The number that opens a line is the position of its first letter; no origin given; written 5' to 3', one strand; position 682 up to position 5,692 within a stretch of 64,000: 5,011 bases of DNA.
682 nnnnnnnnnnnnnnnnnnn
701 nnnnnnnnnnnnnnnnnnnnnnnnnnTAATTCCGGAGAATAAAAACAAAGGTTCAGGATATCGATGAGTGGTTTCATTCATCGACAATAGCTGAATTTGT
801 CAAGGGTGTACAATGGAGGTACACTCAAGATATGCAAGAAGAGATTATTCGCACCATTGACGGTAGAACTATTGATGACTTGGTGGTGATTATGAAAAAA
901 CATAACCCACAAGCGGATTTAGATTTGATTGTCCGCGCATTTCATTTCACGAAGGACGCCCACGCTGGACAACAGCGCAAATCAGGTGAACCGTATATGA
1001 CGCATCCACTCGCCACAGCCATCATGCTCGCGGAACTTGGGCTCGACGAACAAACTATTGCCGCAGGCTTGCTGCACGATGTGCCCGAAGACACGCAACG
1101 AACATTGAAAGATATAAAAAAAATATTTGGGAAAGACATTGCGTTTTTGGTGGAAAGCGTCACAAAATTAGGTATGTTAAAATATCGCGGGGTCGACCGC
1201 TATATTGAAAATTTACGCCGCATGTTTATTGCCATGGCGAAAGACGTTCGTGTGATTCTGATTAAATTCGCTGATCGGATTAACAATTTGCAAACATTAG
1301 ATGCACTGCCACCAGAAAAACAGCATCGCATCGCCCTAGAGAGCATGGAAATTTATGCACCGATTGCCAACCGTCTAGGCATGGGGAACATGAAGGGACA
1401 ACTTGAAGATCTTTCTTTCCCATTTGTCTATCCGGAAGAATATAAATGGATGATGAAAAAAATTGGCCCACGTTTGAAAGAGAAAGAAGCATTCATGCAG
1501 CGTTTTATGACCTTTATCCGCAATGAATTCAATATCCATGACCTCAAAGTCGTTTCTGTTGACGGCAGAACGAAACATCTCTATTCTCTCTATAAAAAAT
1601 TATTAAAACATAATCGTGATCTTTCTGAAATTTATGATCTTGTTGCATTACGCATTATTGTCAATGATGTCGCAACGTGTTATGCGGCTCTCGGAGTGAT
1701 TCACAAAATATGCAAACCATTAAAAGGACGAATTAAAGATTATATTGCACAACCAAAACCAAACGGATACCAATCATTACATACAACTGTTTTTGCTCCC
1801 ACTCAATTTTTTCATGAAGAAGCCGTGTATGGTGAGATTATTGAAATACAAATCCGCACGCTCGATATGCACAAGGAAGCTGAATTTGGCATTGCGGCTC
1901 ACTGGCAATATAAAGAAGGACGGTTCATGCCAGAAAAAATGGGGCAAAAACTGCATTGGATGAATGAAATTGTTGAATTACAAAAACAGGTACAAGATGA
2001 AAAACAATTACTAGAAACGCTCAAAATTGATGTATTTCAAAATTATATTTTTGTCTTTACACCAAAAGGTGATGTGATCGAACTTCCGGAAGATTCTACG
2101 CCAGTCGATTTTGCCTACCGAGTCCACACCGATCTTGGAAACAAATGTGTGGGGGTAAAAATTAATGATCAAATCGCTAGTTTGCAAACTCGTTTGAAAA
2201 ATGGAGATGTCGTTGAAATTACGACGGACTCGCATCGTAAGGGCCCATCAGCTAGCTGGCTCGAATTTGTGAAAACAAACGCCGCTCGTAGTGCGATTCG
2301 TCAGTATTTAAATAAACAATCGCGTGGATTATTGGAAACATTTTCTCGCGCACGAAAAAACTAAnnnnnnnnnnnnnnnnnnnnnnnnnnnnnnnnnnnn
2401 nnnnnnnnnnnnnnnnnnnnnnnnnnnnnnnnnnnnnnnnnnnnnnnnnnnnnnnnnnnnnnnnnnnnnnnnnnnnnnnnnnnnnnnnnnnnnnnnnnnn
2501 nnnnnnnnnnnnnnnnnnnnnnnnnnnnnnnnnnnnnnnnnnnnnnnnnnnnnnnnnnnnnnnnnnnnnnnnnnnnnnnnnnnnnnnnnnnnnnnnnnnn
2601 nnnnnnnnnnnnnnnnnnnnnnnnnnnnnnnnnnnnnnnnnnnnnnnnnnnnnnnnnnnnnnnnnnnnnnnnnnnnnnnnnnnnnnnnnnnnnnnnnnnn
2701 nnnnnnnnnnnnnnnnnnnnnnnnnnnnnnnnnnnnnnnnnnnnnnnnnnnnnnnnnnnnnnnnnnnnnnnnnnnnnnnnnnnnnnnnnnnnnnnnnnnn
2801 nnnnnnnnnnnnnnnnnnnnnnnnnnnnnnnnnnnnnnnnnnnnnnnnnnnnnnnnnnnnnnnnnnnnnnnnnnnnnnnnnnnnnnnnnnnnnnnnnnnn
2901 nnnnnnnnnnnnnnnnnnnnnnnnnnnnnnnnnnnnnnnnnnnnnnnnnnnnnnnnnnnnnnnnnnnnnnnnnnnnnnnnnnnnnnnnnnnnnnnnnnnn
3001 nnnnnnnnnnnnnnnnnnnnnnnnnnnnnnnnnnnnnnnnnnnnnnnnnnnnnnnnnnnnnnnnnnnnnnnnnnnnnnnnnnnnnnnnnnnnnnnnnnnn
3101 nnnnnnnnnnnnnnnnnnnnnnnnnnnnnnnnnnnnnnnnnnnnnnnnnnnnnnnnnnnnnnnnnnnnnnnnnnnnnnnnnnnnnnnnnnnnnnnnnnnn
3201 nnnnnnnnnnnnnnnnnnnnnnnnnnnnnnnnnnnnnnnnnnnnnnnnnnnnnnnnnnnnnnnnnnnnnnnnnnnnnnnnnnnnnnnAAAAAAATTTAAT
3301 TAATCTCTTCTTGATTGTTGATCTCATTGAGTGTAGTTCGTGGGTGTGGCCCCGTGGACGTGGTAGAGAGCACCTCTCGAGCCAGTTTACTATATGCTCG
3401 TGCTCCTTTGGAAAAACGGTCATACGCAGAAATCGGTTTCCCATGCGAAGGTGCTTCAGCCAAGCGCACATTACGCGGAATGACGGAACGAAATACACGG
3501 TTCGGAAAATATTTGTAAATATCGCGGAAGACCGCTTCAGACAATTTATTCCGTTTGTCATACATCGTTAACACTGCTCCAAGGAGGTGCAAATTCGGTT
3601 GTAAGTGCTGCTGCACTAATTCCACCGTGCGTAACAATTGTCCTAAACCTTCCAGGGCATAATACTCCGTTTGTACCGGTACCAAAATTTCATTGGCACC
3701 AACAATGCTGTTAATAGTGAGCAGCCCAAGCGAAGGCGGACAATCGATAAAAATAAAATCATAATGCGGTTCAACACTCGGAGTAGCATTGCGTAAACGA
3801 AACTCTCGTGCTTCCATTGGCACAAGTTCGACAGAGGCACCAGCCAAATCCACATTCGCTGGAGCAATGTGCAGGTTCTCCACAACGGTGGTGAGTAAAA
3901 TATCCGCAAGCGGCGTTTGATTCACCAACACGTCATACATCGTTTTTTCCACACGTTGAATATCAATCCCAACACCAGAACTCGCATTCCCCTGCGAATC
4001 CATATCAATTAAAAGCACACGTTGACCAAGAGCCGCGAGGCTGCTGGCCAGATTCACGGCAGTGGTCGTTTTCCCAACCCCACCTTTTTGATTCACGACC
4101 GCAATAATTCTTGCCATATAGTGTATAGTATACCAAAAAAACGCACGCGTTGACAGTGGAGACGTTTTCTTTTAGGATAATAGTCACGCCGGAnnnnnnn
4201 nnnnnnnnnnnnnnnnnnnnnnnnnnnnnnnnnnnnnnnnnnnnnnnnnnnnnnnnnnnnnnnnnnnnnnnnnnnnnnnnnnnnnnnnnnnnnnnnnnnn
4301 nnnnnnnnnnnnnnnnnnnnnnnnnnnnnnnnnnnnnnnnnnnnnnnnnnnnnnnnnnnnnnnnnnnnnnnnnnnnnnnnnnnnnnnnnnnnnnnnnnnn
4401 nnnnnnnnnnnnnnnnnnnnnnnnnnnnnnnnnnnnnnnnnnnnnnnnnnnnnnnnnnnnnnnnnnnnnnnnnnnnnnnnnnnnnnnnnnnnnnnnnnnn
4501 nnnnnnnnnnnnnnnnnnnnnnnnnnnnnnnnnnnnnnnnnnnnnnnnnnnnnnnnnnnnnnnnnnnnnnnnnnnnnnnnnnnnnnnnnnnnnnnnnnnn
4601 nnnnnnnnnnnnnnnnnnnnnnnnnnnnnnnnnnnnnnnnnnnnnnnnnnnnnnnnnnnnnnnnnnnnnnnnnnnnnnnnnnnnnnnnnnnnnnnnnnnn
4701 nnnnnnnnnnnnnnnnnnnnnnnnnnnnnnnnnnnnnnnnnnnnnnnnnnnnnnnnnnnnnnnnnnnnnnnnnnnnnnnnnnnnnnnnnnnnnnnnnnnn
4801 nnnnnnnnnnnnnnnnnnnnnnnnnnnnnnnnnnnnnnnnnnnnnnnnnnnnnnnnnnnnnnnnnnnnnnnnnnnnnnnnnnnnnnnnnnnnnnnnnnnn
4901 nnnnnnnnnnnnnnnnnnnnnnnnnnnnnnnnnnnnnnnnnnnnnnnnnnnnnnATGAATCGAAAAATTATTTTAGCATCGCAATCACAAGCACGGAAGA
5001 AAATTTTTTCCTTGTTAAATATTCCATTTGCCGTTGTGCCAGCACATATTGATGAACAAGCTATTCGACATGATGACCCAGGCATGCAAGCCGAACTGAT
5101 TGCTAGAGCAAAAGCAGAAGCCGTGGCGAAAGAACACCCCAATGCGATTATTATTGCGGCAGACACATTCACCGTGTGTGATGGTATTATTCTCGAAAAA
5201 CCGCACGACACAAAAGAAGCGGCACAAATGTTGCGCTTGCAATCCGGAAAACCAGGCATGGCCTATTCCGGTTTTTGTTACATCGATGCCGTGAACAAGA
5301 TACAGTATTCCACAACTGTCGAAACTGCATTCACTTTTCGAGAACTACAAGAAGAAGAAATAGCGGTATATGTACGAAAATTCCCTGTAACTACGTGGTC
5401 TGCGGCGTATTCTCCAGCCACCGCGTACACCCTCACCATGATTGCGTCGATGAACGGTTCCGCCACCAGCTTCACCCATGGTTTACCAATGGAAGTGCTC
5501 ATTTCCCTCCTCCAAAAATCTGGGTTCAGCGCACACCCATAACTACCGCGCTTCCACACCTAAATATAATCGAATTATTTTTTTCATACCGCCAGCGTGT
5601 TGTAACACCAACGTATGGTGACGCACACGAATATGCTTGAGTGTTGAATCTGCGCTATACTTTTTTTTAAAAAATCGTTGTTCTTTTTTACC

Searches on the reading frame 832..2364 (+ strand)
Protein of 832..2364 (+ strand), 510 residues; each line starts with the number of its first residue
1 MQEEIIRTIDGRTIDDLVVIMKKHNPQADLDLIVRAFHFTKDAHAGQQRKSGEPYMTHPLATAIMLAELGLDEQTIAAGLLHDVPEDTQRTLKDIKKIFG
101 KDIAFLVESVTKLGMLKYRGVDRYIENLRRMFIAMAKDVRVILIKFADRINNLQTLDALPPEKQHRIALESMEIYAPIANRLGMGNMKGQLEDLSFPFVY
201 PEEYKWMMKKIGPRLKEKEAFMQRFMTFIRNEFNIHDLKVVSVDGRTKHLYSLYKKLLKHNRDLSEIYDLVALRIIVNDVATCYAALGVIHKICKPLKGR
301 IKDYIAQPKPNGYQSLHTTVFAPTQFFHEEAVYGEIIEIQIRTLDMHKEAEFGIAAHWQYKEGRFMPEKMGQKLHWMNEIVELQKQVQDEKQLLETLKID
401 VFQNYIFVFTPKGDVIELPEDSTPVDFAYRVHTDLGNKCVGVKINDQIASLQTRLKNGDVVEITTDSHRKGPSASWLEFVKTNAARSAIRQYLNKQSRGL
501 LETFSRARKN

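Call 21: search_protein_families(library=ncbifam, proteins=[window:832-2364:+], max_evalue=0.00001)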
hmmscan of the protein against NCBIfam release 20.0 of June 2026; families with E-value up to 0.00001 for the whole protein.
window:832-2364:+ (510 aa): 5 families
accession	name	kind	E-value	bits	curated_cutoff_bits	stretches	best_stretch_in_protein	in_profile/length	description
TIGR00691.1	spoT_relA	subfamily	2.8e-182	607.6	499.2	1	36-498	1-454/687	RelA/SpoT family protein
NF008303.0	PRK11092.1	equivalog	3.3e-143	478.4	947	1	15-495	5-476/702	bifunctional GTP diphosphokinase/guanosine-3',5'-bis pyrophosphate 3'-pyrophosphohydrolase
NF008124.0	PRK10872.1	equivalog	3.2e-105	353.3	728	1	52-498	52-501/744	GTP diphosphokinase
NF053588.1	GTPPhKinYjbM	equivalog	1.3e-10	41.4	320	1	240-379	37-176/201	GTP diphosphokinase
NF007171.0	PRK09602.1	subfamily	6.3e-06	25.3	387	0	414-465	342-395/397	YchF-related putative GTPase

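Call 23: find_homologous_proteins(query=window:832-2364:+, max_evalue=1e-50)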
Query window:832-2364:+ (510 aa): 8000 proteins with E <= 1e-50 among 8000 candidates; the best 120 are listed.
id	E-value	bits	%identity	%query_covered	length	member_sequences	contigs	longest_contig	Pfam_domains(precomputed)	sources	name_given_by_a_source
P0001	0.0e+0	1156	100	100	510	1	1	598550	PF04607.24,PF13328.13,PF02824.28,PF01966.29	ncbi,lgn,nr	ncbi:MAG: bifunctional (p)ppGpp synthetase/guanosine-3',5'-bis(diphosphate) 3'-pyrophosphohydrolase 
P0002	1.1e-242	824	71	98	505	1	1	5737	PF04607.24,PF13328.13,PF02824.28,PF01966.29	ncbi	ncbi:MAG: RelA/SpoT family protein [Candidatus Kerfeldbacteria bacterium]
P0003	1.8e-242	824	71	97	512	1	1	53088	PF04607.24,PF13328.13,PF02824.28,PF01966.29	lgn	-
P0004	2.3e-235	800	69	97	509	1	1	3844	PF04607.24,PF13328.13,PF02824.28,PF01966.29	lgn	-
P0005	2.0e-234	797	69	98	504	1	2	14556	PF04607.24,PF13328.13,PF02824.28,PF01966.29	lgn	-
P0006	9.2e-233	792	68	98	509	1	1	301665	PF04607.24,PF13328.13,PF02824.28,PF01966.29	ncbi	-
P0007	1.0e-232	791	68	98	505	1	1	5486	PF04607.24,PF13328.13,PF02824.28,PF01966.29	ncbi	-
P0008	5.4e-231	786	67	98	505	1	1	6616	PF04607.24,PF13328.13,PF02824.28,PF01966.29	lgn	-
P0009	8.6e-231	785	68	99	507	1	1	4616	PF04607.24,PF13328.13,PF02824.28,PF01966.29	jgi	jgi:GTP pyrophosphokinase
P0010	3.2e-230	783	67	98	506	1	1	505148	PF04607.24,PF13328.13,PF02824.28,PF01966.29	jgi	-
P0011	9.9e-230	782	67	98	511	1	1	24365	PF04607.24,PF13328.13,PF02824.28,PF01966.29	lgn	-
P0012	2.1e-229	781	67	98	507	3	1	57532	PF04607.24,PF13328.13,PF02824.28,PF01966.29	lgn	-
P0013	3.3e-229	780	67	98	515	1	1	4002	PF04607.24,PF13328.13,PF02824.28,PF01966.29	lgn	-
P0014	3.8e-229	780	71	93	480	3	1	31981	PF04607.24,PF13328.13,PF02824.28,PF01966.29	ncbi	ncbi:MAG: hypothetical protein A2458_01590, partial [Candidatus Kerfeldbacteria bacterium RIFOXYC2_F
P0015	6.2e-228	776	67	98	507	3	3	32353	PF04607.24,PF13328.13,PF02824.28,PF01966.29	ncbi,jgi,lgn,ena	-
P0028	8.5e-221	752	65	98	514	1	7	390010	PF04607.24,PF13328.13,PF02824.28,PF01966.29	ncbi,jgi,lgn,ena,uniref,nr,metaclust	ncbi:MAG: hypothetical protein COW24_05670 [Candidatus Kerfeldbacteria bacterium CG15_BIG_FIL_POST_R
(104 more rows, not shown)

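Call 24: find_encoding_contigs(protein=P0001, flank=10000, max_places=3)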
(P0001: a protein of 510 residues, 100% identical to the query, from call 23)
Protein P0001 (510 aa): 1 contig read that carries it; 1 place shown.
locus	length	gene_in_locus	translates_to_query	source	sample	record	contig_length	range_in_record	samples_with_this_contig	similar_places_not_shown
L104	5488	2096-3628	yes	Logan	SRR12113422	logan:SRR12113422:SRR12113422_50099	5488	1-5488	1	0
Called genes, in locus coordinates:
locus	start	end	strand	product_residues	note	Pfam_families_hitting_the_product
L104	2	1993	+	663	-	?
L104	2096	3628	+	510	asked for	PF13328:HD_4, PF01966:HD, PF04607:RelA_SpoT, PF02824:TGS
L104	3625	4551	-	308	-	PF02195:ParB_N, PF17762:HTH_ParB, PF01381:HTH_3 (weak)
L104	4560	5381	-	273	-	PF00142:Fer4_NifH (weak), PF01656:CbiA, PF02374:ArsA_ATPase (weak), PF06564:CBP_BcsQ, PF09140:MipZ, PF10609:ParA, PF13614:AAA_31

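Call 25: find_encoding_contigs(protein=P0006, flank=10000, max_places=3)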
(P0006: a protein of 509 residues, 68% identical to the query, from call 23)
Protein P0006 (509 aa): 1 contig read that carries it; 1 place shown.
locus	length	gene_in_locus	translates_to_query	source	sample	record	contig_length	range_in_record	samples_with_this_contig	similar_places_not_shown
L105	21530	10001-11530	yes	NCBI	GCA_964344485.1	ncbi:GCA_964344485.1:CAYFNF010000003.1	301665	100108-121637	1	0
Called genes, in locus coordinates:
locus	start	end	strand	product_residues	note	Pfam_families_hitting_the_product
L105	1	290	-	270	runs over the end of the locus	PF01909:NTP_transf_2 (weak), PF04439:Adenyl_transf, PF18765:Polbeta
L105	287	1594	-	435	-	PF12832:MFS_1_like (faint), PF07690:MFS_1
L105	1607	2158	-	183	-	PF00924:MS_channel_2nd, PF21082:MS_channel_3rd (weak)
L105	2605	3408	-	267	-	PF18915:DUF5667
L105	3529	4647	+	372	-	PF02481:DNA_processg_A, PF17782:WHD_DprA (weak)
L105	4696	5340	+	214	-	PF02592:Vut_1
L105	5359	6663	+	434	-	PF08245:Mur_ligase_M (weak), PF02875:Mur_ligase_C, PF27239:FOL3_C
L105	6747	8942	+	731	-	PF01751:Toprim, PF01131:Topoisom_bac, PF01396:Zn_ribbon_Top1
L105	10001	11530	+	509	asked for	PF13328:HD_4, PF01966:HD, PF04607:RelA_SpoT, PF02824:TGS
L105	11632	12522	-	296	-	PF02195:ParB_N, PF17762:HTH_ParB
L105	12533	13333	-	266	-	PF00142:Fer4_NifH, PF01656:CbiA, PF02374:ArsA_ATPase (weak), PF06564:CBP_BcsQ, PF09140:MipZ, PF10609:ParA, PF13614:AAA_31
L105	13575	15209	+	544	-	-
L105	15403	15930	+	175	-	-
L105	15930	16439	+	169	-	-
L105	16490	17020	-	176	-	PF07963:N_methyl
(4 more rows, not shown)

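Call 26: find_encoding_contigs(protein=P0028, flank=10000, max_places=3)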
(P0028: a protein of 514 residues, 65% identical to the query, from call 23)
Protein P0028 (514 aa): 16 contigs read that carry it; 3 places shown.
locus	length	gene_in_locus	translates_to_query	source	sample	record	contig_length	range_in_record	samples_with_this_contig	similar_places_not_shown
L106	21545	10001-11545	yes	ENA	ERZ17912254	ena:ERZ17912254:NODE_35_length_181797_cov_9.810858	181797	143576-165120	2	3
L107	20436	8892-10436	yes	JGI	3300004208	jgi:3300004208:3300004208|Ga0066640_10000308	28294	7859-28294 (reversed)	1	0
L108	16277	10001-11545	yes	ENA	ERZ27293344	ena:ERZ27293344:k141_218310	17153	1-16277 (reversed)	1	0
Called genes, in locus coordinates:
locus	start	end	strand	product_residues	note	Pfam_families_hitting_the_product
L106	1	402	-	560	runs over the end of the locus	-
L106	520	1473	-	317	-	-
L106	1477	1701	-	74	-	-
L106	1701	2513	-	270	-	PF01909:NTP_transf_2 (faint), PF04439:Adenyl_transf, PF18765:Polbeta (weak)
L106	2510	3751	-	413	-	PF07690:MFS_1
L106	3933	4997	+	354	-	PF02481:DNA_processg_A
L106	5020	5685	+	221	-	PF02592:Vut_1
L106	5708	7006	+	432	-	PF08245:Mur_ligase_M (faint), PF02875:Mur_ligase_C, PF27239:FOL3_C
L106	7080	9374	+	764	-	PF01751:Toprim, PF01131:Topoisom_bac, PF13368:Toprim_C_rpt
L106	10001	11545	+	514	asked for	PF13328:HD_4, PF01966:HD, PF04607:RelA_SpoT, PF02824:TGS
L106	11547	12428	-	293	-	PF02195:ParB_N, PF17762:HTH_ParB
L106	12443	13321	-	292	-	PF00142:Fer4_NifH (faint), PF01656:CbiA, PF02374:ArsA_ATPase (faint), PF06564:CBP_BcsQ, PF09140:MipZ, PF10609:ParA, PF13614:AAA_31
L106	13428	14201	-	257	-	PF00459:Inositol_P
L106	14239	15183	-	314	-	PF02729:OTCace_N, PF00185:OTCace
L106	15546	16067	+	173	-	-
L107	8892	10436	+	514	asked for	PF13328:HD_4, PF01966:HD, PF04607:RelA_SpoT, PF02824:TGS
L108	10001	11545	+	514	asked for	PF13328:HD_4, PF01966:HD, PF04607:RelA_SpoT, PF02824:TGS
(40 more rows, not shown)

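Call 64: find_encoding_contigs(protein=P0003, flank=10000, max_places=2)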
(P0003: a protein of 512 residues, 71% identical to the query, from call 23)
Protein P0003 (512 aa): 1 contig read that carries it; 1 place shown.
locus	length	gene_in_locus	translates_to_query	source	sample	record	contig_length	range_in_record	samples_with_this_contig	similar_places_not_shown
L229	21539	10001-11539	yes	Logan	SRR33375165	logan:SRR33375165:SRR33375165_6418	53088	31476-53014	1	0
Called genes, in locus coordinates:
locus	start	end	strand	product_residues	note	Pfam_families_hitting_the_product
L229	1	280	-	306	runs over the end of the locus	PF00005:ABC_tran, PF13304:AAA_21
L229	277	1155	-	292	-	-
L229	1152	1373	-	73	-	-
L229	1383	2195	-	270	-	PF01909:NTP_transf_2 (weak), PF04439:Adenyl_transf, PF18765:Polbeta (weak)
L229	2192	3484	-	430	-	PF12832:MFS_1_like (weak), PF07690:MFS_1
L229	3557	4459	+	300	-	PF02481:DNA_processg_A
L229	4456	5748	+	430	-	PF08245:Mur_ligase_M (faint), PF02875:Mur_ligase_C, PF27239:FOL3_C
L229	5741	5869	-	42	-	-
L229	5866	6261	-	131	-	-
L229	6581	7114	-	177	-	PF04307:YdjM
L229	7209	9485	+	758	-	PF01751:Toprim, PF01131:Topoisom_bac, PF13368:Toprim_C_rpt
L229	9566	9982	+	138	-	-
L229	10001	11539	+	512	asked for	PF13328:HD_4, PF01966:HD (weak), PF04607:RelA_SpoT, PF02824:TGS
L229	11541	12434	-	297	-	PF02195:ParB_N, PF17762:HTH_ParB, PF23552:ParB_C (weak)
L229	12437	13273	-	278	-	PF00142:Fer4_NifH (weak), PF01656:CbiA, PF02374:ArsA_ATPase (weak), PF06564:CBP_BcsQ, PF09140:MipZ (faint), PF10609:ParA, PF13614:AAA_31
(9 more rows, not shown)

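Call 65: find_encoding_contigs(protein=P0014, flank=10000, max_places=2)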
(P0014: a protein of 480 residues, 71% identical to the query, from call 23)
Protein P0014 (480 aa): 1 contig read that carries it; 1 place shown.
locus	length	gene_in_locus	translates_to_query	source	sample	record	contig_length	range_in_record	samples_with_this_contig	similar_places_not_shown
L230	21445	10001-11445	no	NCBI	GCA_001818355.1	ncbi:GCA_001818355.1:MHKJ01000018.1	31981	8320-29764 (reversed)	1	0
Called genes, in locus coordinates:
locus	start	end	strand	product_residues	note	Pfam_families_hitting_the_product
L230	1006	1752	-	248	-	-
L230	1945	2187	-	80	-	-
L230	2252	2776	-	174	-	PF00293:NUDIX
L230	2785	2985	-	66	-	-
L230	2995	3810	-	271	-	PF01909:NTP_transf_2 (faint), PF04439:Adenyl_transf, PF18765:Polbeta (weak)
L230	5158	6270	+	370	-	PF02481:DNA_processg_A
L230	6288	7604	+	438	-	PF08245:Mur_ligase_M (weak), PF02875:Mur_ligase_C, PF27239:FOL3_C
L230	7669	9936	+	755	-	PF01751:Toprim, PF01131:Topoisom_bac, PF13368:Toprim_C_rpt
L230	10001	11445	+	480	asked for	PF13328:HD_4, PF01966:HD, PF04607:RelA_SpoT, PF02824:TGS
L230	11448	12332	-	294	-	PF02195:ParB_N, PF17762:HTH_ParB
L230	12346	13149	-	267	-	PF00142:Fer4_NifH, PF01656:CbiA, PF02374:ArsA_ATPase, PF06564:CBP_BcsQ, PF09140:MipZ, PF10609:ParA, PF13614:AAA_31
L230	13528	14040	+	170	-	-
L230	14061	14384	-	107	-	PF01257:2Fe-2S_thioredx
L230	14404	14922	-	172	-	PF08123:DOT1 (weak), PF02390:Methyltransf_4 (weak), PF13649:Methyltransf_25 (weak), PF08242:Methyltransf_12 (weak)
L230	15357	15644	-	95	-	PF00216:Bac_DNA_binding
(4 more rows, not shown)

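Call 66: find_encoding_contigs(protein=P0010, flank=10000, max_places=2)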
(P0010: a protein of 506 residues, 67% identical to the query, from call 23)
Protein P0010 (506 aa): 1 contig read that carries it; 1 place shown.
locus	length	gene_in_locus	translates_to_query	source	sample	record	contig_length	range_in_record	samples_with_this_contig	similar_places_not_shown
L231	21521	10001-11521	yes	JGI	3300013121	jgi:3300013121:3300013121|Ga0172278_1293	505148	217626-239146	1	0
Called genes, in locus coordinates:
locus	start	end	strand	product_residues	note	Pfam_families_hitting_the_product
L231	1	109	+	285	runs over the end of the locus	PF02481:DNA_processg_A, PF17782:WHD_DprA (weak)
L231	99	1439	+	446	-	PF08245:Mur_ligase_M, PF02875:Mur_ligase_C, PF27239:FOL3_C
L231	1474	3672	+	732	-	PF01751:Toprim, PF01131:Topoisom_bac, PF01396:Zn_ribbon_Top1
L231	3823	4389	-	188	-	-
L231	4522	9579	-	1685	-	-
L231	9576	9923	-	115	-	-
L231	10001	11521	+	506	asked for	PF13328:HD_4, PF01966:HD, PF04607:RelA_SpoT, PF02824:TGS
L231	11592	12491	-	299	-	PF02195:ParB_N, PF17762:HTH_ParB, PF23552:ParB_C (weak)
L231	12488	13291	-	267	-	PF00142:Fer4_NifH, PF01656:CbiA, PF02374:ArsA_ATPase (weak), PF06564:CBP_BcsQ, PF09140:MipZ, PF10609:ParA, PF13614:AAA_31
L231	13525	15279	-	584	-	PF09972:DUF2207, PF20990:DUF2207_C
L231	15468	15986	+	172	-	-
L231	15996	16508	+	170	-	-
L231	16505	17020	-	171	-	-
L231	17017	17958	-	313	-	PF11104:PilM_2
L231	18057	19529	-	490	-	PF03951:Gln-synt_N, PF00120:Gln-synt_C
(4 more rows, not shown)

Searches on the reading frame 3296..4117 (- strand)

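Call 21: search_protein_families(library=ncbifam, proteins=[window:3296-4117:-], max_evalue=0.00001)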
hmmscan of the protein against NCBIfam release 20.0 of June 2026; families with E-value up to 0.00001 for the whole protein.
window:3296-4117:- (273 aa): 21 families
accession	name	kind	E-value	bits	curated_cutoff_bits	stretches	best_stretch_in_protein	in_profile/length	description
TIGR03453.1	partition_RepA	equivalog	3.3e-30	105.2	348.45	1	3-166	105-282/387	plasmid partitioning protein RepA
NF041546.1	ParA_partition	equivalog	1.4e-29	103.1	180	2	4-47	1-44/203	ParA family partition ATPase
TIGR01969.1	minD_arch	subfamily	1.7e-27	96.2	201.75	1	3-252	1-233/251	cell division ATPase MinD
NF041283.1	PrgP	equivalog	3.2e-25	89.1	400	1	1-226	1-235/297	ParA superfamily DNA segregation protein PrgP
TIGR01968.1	minD_bact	equivalog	7.2e-20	71.4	212.9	1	2-250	1-237/261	septum site-determining protein MinD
NF010443.0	PRK13869.1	subfamily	9.4e-20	70.7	446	1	3-162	122-295/405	plasmid-partitioning protein RepA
TIGR01007.1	eps_fam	subfamily_domain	1.3e-14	54.2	108.05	1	3-139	18-147/204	polysaccharide biosynthesis tyrosine autokinase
NF010259.0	PRK13705.1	equivalog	1.4e-14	53.9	725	1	3-158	107-274/388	plasmid-partitioning protein SopA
TIGR03371.1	cellulose_yhjQ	equivalog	1.5e-14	54.1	157.85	1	3-251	2-243/246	cellulose biosynthesis protein BcsQ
TIGR03018.1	pepcterm_TyrKin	hypoth_equivalog_domain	8.9e-11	41.5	230.65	1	4-137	37-167/207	XrtA-associated tyrosine autokinase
NF041136.1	MrpORP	equivalog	1e-09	38.2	450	1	3-44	6-47/365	iron-sulfur cluster carrier protein MrpORP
NF047398.1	AAA_KGGVGR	domain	4.6e-09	36.9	90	1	3-40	3-40/190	KGGVGR-motif variant AAA ATPase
TIGR01287.1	nifH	equivalog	7.2e-09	35.3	394.35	0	8-67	5-62/275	nitrogenase iron protein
NF008079.0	PRK10818.1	equivalog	1.4e-08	34.4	508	1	1-90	1-91/270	septum site-determining protein MinD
NF008669.0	PRK11670.1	equivalog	4.4e-08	32.4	348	1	3-45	108-150/369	iron-sulfur cluster carrier protein ApbC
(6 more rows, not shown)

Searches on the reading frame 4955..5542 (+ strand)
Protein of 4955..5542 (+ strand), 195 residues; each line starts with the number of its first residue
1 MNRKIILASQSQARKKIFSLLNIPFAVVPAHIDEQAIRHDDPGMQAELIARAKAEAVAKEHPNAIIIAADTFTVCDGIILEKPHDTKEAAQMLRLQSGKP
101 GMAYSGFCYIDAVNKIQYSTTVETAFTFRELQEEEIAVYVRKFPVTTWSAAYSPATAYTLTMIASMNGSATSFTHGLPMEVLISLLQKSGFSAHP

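Call 21: search_protein_families(library=ncbifam, proteins=[window:4955-5542:+], max_evalue=0.00001)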
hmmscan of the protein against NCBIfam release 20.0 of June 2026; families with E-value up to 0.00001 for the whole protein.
window:4955-5542:+ (195 aa): 14 families
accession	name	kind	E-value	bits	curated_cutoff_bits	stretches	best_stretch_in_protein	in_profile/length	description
TIGR00172.1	maf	subfamily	2e-31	109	117.15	1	1-187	1-185/185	Maf family nucleotide pyrophosphatase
NF010941.0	PRK14361.1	equivalog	1.6e-30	106.2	272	1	4-193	7-191/194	Maf-like protein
NF010948.0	PRK14368.1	equivalog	3.1e-29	101.8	291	1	2-189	4-189/193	Maf-like protein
NF000867.0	PRK00078.1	equivalog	1.9e-24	86.4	249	1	4-189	2-188/192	Maf-like protein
NF010945.0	PRK14365.1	equivalog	9.9e-24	84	273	1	3-192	2-190/197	Maf-like protein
NF010946.0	PRK14366.1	equivalog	3.4e-23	82.1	284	1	4-187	6-187/195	Maf-like protein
NF010942.0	PRK14362.1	equivalog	2.2e-22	79.4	290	1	3-190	12-199/210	Maf-like protein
NF002401.0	PRK01441.1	equivalog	6.4e-21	74.9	317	1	2-193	4-199/207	Maf-like protein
NF010943.0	PRK14363.1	equivalog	2.3e-20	73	273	1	4-188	2-182/204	Maf-like protein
NF003141.0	PRK04056.1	equivalog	3.5e-20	72.4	161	1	5-141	2-137/181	septum formation inhibitor Maf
NF010944.0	PRK14364.1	equivalog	2.8e-17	62.9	311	1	7-187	1-177/181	Maf-like protein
NF002690.0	PRK02478.1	equivalog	2e-16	60.1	269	1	1-145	1-150/199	Maf-like protein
NF010947.0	PRK14367.1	equivalog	4.4e-15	55.4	315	1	5-192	4-194/202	Maf-like protein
NF003403.0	PRK04694.1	equivalog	1.5e-14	54.2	300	1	6-186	3-184/190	Maf-like protein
